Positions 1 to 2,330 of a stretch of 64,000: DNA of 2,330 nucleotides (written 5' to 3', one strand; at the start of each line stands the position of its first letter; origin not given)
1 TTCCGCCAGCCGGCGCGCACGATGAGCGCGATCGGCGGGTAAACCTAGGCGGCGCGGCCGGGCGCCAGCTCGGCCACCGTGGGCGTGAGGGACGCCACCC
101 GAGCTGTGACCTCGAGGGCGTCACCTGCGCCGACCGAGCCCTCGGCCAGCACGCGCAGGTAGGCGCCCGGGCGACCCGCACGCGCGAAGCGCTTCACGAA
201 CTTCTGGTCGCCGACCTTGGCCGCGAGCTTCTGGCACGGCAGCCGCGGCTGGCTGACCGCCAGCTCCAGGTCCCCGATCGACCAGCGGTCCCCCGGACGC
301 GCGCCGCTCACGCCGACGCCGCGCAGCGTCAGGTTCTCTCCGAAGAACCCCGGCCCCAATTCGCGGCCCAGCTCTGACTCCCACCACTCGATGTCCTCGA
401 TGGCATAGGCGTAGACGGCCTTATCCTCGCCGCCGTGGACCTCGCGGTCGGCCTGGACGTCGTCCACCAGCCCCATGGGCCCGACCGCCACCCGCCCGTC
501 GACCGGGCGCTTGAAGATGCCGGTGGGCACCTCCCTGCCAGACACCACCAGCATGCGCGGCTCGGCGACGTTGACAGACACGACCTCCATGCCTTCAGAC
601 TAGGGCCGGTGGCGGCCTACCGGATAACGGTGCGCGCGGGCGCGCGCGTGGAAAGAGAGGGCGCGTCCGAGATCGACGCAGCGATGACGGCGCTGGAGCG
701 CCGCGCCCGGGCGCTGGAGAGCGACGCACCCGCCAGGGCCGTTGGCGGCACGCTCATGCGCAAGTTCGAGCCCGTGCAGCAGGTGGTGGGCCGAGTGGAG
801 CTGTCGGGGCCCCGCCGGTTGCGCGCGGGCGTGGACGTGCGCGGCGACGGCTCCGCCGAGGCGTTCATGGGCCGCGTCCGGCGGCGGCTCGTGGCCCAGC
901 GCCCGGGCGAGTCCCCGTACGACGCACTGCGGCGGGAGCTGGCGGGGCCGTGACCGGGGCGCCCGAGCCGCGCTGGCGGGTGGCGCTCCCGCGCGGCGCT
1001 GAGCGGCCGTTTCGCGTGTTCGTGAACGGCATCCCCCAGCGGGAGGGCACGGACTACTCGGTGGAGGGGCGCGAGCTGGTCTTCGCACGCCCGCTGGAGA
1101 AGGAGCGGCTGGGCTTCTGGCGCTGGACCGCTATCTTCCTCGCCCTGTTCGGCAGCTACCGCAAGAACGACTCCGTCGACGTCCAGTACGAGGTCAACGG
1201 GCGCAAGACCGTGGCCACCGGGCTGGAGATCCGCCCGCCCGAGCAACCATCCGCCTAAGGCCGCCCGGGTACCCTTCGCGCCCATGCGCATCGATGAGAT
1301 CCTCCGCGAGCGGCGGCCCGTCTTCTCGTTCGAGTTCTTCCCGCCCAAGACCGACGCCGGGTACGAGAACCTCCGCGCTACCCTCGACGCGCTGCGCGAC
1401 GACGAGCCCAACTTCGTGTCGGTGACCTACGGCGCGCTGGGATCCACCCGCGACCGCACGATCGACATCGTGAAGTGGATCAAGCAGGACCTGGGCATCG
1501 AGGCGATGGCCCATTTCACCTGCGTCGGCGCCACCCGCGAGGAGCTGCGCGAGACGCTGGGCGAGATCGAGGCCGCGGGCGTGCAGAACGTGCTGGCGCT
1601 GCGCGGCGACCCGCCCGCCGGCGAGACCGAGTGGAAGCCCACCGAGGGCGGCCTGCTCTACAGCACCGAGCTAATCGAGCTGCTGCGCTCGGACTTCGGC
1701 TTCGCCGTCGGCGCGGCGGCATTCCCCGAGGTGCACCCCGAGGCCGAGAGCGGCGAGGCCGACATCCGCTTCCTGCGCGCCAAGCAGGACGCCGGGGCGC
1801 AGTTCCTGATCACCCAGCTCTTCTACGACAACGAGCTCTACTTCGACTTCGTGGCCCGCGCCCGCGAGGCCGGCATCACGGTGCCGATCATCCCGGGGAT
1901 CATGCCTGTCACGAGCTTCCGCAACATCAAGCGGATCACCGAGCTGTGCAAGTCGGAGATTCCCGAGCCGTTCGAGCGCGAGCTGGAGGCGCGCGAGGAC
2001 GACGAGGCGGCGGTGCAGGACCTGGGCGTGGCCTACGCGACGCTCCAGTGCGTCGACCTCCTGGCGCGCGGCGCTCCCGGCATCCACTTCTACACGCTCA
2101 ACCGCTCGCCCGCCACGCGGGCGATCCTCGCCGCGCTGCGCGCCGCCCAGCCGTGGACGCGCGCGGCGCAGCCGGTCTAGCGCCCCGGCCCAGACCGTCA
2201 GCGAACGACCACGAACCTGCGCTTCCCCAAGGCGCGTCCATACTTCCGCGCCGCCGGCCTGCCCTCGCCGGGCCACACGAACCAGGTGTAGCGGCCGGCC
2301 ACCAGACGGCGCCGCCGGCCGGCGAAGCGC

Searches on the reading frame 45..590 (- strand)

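Call 49: search_protein_families(library=pfam, proteins=[window:45-590:-], max_evalue=0.001)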
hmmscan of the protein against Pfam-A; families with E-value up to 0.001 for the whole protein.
window:45-590:- (181 aa): 1 family
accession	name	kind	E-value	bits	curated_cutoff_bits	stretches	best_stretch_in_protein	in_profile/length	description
PF03473.23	MOSC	-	2e-35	121.8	22.7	1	48-159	1-119/120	MOSC domain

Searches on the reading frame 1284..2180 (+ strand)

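Call 49: search_protein_families(library=pfam, proteins=[window:1284-2180:+], max_evalue=0.001)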
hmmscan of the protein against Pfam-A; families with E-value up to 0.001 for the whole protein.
window:1284-2180:+ (298 aa): 1 family
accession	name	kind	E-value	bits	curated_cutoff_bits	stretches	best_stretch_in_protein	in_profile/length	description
PF02219.23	MTHFR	-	4.6e-97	325.2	24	1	2-285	1-286/287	Methylenetetrahydrofolate reductase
